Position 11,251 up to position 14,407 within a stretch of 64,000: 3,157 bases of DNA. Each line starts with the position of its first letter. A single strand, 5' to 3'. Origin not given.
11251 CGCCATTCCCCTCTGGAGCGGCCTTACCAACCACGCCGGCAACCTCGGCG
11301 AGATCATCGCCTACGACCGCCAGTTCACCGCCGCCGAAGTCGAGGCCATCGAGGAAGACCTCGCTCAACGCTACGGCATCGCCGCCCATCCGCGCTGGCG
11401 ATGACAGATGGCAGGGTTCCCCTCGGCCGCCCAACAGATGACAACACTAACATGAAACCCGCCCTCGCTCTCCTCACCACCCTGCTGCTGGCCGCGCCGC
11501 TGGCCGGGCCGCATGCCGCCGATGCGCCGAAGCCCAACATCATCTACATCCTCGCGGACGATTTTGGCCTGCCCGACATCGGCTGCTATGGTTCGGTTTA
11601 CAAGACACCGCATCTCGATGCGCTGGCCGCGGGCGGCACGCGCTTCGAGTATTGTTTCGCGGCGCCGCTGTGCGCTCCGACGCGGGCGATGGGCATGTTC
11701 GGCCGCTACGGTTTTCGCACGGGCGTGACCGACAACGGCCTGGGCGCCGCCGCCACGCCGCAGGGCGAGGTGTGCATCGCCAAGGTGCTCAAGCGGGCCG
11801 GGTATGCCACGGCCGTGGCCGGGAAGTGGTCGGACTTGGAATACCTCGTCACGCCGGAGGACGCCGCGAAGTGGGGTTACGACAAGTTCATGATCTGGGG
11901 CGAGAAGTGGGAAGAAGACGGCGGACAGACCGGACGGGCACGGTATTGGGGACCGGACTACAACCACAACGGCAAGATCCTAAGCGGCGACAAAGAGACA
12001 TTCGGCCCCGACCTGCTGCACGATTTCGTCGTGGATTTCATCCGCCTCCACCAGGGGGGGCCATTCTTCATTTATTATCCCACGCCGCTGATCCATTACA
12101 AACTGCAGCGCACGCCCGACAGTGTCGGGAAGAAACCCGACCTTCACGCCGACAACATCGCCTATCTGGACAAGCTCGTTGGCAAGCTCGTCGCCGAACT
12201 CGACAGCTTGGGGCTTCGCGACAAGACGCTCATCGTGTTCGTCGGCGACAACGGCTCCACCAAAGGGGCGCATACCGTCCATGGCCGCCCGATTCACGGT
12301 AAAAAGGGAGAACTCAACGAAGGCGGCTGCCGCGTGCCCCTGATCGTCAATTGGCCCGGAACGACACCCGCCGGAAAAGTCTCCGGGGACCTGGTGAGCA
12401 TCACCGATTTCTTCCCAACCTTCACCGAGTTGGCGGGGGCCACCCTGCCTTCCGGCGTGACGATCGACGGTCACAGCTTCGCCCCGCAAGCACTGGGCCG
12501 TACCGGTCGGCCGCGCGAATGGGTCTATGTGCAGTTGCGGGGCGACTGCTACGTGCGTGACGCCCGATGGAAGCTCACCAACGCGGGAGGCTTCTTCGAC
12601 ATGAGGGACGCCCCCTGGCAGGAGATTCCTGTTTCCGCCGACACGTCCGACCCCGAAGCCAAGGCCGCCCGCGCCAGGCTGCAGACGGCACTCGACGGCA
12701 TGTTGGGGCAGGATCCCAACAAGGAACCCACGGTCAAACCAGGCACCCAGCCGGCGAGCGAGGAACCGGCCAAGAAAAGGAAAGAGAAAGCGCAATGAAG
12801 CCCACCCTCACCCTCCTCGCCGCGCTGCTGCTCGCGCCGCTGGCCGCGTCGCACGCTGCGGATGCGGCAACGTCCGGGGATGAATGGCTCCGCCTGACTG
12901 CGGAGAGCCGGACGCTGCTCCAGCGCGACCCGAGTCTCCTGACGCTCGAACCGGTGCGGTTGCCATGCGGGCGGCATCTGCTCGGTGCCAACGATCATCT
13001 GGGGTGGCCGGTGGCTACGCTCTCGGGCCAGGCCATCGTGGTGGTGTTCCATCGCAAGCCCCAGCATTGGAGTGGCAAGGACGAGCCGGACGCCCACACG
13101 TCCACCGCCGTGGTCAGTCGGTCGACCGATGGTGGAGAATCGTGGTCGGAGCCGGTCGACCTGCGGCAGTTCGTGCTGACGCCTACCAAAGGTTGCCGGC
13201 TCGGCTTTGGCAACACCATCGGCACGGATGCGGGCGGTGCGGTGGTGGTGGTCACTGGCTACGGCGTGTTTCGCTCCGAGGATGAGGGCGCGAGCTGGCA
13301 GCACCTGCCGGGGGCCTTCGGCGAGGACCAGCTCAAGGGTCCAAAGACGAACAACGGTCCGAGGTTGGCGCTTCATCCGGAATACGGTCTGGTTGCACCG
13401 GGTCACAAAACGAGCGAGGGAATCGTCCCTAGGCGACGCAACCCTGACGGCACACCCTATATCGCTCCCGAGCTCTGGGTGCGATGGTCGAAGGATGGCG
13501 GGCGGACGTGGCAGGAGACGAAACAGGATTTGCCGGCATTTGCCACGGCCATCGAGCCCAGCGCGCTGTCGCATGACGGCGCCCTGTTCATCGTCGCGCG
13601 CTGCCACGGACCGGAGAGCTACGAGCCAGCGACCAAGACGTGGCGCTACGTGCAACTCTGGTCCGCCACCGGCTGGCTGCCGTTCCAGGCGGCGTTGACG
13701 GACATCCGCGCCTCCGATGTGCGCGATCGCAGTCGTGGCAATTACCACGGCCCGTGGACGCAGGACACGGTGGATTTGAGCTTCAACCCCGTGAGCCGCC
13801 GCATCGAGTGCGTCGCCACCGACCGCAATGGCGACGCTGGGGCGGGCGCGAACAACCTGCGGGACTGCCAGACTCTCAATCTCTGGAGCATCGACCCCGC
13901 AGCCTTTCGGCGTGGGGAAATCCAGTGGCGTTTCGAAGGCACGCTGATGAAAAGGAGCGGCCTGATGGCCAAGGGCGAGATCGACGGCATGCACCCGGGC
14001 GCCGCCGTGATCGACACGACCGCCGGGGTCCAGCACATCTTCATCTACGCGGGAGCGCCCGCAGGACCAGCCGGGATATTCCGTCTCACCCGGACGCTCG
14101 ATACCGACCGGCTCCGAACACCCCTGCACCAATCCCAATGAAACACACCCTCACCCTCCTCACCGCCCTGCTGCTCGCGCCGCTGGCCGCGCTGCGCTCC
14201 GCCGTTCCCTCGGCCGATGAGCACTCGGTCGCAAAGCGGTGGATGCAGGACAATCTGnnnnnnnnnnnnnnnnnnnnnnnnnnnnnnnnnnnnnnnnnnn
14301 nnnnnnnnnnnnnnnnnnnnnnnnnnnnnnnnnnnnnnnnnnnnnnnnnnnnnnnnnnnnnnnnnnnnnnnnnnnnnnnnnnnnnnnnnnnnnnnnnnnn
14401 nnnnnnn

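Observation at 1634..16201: Nearly identical signal-peptide DNA cassette heading non-homologous genes, joined by ATGA stop-start overlaps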

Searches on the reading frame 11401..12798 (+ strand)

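Call 7: search_protein_families(library=pfam, proteins=[window:11401-12798:+], max_evalue=0.001)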
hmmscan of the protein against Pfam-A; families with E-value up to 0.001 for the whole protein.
window:11401-12798:+ (465 aa): 3 families
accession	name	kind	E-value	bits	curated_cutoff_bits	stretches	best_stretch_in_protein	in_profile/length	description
PF00884.28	Sulfatase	-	4.4e-46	158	25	1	45-347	1-301/301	Sulfatase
PF16347.10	SGSH_C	-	3e-07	31.1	29.3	1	307-368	13-72/154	N-sulphoglucosamine sulphohydrolase, C-terminal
PF01663.27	Phosphodiest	-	4.4e-06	27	23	1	247-309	182-248/342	Type I phosphodiesterase / nucleotide pyrophosphatase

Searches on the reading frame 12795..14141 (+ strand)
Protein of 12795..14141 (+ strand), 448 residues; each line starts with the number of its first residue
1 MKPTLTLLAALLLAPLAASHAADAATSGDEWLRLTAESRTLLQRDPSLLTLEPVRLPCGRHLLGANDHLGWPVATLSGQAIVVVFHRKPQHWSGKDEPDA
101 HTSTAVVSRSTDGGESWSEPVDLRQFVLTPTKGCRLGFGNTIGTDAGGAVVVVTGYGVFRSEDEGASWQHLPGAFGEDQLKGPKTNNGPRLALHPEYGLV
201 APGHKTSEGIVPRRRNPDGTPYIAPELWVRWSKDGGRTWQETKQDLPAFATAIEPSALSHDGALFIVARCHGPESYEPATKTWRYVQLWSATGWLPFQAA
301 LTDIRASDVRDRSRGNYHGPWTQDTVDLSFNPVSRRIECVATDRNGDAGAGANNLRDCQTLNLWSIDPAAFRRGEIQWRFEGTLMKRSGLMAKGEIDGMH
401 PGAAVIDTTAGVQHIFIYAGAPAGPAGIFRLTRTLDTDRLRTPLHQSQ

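Call 7: search_protein_families(library=pfam, proteins=[window:12795-14141:+], max_evalue=0.001)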
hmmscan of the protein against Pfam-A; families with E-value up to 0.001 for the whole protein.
window:12795-14141:+ (448 aa): 2 families
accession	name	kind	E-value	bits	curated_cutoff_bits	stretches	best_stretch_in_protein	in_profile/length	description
PF13088.12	BNR_2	-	7.7e-08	32.5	31.4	0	159-292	85-193/277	BNR repeat-like domain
PF02012.26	BNR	-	2.1e-05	24.2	27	0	109-118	2-11/12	BNR/Asp-box repeat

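Call 64: search_protein_families(library=ncbifam, proteins=[window:12795-14141:+], max_evalue=1)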
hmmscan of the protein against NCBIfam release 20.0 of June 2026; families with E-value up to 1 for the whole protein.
window:12795-14141:+ (448 aa): 2 families
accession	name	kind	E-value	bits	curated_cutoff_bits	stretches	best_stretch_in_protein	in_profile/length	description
NF045728.1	glycosyl_F510_1955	equivalog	6.7e-05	22.3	175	1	107-173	117-175/246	F510_1955 family glycosylhydrolase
NF040591.1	choice_anch_O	subfamily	0.018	13.7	125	0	75-126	511-560/670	choice-of-anchor O protein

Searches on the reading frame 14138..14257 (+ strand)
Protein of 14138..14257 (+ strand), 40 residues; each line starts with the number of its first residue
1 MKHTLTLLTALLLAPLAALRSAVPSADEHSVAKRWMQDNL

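Call 27: find_homologous_proteins(query=A2, max_evalue=1)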
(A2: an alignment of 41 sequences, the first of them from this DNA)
Query A2 (41 sequences) (40 aa, profile of the alignment): 418 proteins with E <= 1 among 2611 candidates; the best 120 are listed.
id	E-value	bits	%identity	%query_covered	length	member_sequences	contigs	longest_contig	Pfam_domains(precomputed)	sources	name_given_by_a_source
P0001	1.5e-12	65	-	-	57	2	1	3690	-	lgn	-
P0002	1.5e-12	65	-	-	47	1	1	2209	-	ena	-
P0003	7.1e-12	63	-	-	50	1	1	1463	-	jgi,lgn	jgi:hypothetical protein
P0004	1.3e-11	62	-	-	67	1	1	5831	-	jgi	jgi:hypothetical protein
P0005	1.7e-11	62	-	-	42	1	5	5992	-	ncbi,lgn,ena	-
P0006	2.3e-11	61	-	-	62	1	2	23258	-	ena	-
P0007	2.7e-11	61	-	-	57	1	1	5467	-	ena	-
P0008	3.1e-11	61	-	-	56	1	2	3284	-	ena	-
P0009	1.0e-10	59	-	-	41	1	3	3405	-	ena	-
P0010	1.1e-10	59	-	-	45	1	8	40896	-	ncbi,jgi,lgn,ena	jgi:hypothetical protein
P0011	1.8e-10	58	-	-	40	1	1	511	-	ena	-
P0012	2.3e-10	58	-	-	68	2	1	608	-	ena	-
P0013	2.8e-10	58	-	-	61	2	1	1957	-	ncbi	ncbi:MAG: hypothetical protein ACO3DN_08070, partial [Ilumatobacteraceae bacterium]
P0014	3.8e-10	57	-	-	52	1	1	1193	-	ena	-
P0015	4.0e-10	57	-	-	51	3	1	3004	-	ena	-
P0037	5.0e-9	54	-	-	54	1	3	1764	-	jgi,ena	jgi:hypothetical protein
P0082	4.3e-8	51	-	-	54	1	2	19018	-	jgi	-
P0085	4.9e-8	51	79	35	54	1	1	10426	-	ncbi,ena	ncbi:MAG: hypothetical protein ACKO8Z_15115 [Prosthecobacter sp.]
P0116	1.5e-7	49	-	-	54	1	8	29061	-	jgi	-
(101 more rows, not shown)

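Call 30: find_encoding_contigs(protein=P0116, flank=5000, max_places=6)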
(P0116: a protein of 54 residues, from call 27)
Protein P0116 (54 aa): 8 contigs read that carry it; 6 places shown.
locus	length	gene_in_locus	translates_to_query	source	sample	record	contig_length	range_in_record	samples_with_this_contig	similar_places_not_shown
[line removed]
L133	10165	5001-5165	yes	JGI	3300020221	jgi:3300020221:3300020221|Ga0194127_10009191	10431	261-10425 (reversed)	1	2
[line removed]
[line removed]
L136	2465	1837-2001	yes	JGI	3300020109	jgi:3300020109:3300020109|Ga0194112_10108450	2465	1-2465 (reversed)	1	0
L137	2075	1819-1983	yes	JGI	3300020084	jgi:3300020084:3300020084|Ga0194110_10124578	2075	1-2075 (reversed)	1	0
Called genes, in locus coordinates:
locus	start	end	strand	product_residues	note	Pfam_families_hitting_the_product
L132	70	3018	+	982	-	PF06452:CBM9_1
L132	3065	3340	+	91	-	-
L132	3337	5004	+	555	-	PF16586:DUF5060, PF13204:Apiosidase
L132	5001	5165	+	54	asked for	-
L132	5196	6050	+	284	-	PF01261:AP_endonuc_2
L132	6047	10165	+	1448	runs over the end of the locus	PF00884:Sulfatase, PF01663:Phosphodiest (faint), PF16347:SGSH_C (weak), PF08532:Glyco_hydro_42M (faint)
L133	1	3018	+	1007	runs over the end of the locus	?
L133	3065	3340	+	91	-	-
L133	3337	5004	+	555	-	PF16586:DUF5060, PF13204:Apiosidase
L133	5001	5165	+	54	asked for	-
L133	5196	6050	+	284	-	PF01261:AP_endonuc_2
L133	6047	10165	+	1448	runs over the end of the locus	PF00884:Sulfatase, PF01663:Phosphodiest (faint), PF16347:SGSH_C (weak), PF08532:Glyco_hydro_42M (faint)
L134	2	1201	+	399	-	?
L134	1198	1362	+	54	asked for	-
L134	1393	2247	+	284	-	PF01261:AP_endonuc_2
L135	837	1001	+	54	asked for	-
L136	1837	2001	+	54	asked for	-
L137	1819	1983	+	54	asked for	-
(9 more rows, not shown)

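Call 32: find_encoding_contigs(protein=P0082, flank=4000, max_places=3)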
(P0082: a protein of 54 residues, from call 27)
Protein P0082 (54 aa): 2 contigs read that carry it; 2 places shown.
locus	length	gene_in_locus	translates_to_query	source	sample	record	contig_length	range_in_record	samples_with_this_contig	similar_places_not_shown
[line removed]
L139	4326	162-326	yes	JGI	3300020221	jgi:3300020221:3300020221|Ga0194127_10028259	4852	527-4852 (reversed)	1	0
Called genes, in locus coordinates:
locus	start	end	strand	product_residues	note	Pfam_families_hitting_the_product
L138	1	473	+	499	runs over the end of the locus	PF01229:Glyco_hydro_39 (weak)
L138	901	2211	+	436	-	PF01408:GFO_IDH_MocA, PF22725:GFO_IDH_MocA_C3 (faint), PF19051:GFO_IDH_MocA_C2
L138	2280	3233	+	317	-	PF14100:DUF6807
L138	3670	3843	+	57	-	-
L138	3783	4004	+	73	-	-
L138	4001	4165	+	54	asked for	-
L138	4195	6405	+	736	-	PF19773:DUF6259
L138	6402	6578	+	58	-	-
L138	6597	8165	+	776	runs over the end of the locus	-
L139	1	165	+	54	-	?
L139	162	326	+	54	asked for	-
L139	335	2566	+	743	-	PF19773:DUF6259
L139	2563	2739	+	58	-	-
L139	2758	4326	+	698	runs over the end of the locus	?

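Call 33: find_encoding_contigs(protein=P0085, flank=4000, max_places=3)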
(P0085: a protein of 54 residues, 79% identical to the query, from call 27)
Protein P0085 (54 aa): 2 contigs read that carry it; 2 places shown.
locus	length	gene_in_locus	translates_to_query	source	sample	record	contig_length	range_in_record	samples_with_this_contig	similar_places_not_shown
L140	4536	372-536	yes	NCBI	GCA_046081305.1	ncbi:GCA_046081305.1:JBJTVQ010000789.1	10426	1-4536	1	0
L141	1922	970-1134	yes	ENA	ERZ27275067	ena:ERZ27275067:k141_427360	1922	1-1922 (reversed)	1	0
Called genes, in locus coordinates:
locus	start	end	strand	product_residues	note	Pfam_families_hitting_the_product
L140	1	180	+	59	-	?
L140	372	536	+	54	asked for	-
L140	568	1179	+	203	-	-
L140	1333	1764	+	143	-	-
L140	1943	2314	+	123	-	-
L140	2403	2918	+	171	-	PF04542:Sigma70_r2, PF08281:Sigma70_r4_2 (weak)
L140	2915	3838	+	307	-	-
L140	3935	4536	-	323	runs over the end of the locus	PF00126:HTH_1, PF03466:LysR_substrate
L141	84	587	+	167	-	-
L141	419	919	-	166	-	-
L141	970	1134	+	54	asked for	-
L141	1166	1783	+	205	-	-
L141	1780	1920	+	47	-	?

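Call 34: find_encoding_contigs(protein=P0037, flank=4000, max_places=3)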
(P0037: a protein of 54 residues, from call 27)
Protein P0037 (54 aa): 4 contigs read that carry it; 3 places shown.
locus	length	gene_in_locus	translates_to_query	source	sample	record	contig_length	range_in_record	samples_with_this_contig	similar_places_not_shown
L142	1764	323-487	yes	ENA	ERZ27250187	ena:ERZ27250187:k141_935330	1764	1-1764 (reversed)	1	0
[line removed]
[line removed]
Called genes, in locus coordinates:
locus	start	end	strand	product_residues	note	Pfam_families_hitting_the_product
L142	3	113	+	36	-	?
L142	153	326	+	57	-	-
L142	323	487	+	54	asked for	-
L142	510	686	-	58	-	-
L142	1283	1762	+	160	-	?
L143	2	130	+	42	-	?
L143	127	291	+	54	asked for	-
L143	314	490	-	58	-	-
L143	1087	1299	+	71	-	?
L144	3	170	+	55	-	?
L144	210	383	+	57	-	-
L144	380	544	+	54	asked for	-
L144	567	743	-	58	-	-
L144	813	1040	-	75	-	-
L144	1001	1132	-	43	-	?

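Call 64: search_protein_families(library=ncbifam, proteins=[P0116], max_evalue=1)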
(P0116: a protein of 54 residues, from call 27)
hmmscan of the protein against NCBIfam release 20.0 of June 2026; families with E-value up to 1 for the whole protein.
P0116 (54 aa): 0 families

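Call 82: search_protein_representatives(alignment_id=A3)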
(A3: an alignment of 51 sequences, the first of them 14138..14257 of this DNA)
Query: 51 sequences, 50 profile positions. Proteins with E-value up to 0.001 (for the whole library): 1486; up to 1e-10: 53; up to 1e-30: 0. The best 150 are listed.
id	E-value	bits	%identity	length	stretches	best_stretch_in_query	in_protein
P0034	1.7e-14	69.9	-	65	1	1-48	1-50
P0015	7.6e-14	67.9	-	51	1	1-49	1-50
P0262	2.0e-13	66.5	-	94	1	1-30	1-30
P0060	3.5e-13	65.7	-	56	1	1-31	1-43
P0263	6.6e-13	64.9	-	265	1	1-30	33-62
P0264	6.8e-13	64.8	-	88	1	1-39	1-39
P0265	7.4e-13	64.7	-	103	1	1-37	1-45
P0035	1.0e-12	64.3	-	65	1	1-38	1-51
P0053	1.0e-12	64.2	-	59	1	1-35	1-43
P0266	1.6e-12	63.7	-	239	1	1-31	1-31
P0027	1.6e-12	63.7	-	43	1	1-40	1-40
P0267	1.9e-12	63.4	-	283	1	1-30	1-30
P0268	2.6e-12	63.0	-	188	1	1-30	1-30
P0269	3.1e-12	62.7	-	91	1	1-30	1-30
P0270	3.3e-12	62.6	-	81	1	1-31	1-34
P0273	5.2e-12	62.0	-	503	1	1-30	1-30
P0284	4.1e-11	59.1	-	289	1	1-36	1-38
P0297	1.1e-10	57.7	-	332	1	1-30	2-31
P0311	2.2e-10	56.8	-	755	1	1-44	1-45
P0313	2.4e-10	56.7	-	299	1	1-30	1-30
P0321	4.2e-10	55.9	-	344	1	1-28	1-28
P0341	1.3e-09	54.3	-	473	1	1-30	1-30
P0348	1.5e-09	54.1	-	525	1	1-36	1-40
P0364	2.7e-09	53.3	-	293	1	1-27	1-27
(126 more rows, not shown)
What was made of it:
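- A profile census found 1,486 cluster representatives (E <= 1e-3) among 1.84 billion (call 82). About 1,500 protein clusters carry the leader (call 82).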

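Call 83: search_protein_families(library=pfam, proteins=[P0273, P0311, P0341, P0348, P0297, P0321, P0313, P0284, P0267, P0364], max_evalue=0.0001)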
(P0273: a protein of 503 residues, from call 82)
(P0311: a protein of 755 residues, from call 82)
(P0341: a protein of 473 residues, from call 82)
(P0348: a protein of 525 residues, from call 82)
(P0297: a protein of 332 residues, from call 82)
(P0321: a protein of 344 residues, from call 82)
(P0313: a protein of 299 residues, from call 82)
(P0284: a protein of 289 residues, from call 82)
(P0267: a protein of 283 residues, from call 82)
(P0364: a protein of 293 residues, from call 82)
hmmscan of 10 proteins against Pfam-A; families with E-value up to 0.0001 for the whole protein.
P0273 (503 aa): 3 families
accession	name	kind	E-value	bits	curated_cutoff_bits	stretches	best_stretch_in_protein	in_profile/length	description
PF00884.28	Sulfatase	-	1e-46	160.1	25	1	30-361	1-300/301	Sulfatase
PF16347.10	SGSH_C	-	1.3e-18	68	29.3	1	309-468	1-150/154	N-sulphoglucosamine sulphohydrolase, C-terminal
PF01663.27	Phosphodiest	-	6.1e-09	36.4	23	1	54-306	19-221/342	Type I phosphodiesterase / nucleotide pyrophosphatase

P0311 (755 aa): 2 families
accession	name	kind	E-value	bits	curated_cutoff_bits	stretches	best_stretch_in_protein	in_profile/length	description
PF01436.27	NHL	-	2.1e-06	27.9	20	0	284-307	4-26/28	NHL repeat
PF08450.18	SGL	-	2.8e-05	24.3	26.3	0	194-378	37-214/246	SMP-30/Gluconolactonase/LRE-like region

P0341 (473 aa): 1 family
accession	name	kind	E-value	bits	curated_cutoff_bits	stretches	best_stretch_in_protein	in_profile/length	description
PF00884.28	Sulfatase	-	9.2e-35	120.8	25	1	27-221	1-179/301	Sulfatase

P0348 (525 aa): 1 family
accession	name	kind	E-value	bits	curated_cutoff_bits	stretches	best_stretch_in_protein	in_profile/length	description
PF06283.17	ThuA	-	6.9e-25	89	33.4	1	28-295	1-208/209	Trehalose utilisation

P0297 (332 aa): 0 families

P0321 (344 aa): 0 families

P0313 (299 aa): 3 families
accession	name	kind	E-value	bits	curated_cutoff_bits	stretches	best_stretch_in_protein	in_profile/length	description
PF16347.10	SGSH_C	-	7.6e-18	65.6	29.3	1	139-254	1-117/154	N-sulphoglucosamine sulphohydrolase, C-terminal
PF00884.28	Sulfatase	-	5.1e-17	62.6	25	1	94-193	201-301/301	Sulfatase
PF01663.27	Phosphodiest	-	3.6e-05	23.9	23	1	68-136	146-221/342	Type I phosphodiesterase / nucleotide pyrophosphatase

P0284 (289 aa): 0 families

P0267 (283 aa): 1 family
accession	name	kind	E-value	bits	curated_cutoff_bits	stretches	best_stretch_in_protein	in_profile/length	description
PF00884.28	Sulfatase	-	3.3e-27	96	25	1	29-144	1-103/301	Sulfatase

P0364 (293 aa): 0 families

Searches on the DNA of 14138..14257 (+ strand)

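Call 60: search_rna_families(sources=[L132, L138, L113, L140], threshold=evalue, max_evalue=1)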
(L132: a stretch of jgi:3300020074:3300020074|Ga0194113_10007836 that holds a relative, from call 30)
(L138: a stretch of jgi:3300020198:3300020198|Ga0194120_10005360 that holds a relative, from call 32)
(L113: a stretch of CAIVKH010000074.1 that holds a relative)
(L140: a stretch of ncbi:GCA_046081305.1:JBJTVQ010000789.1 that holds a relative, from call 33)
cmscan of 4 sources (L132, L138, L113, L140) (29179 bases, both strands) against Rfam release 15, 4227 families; matches with E-value up to 1: 0.
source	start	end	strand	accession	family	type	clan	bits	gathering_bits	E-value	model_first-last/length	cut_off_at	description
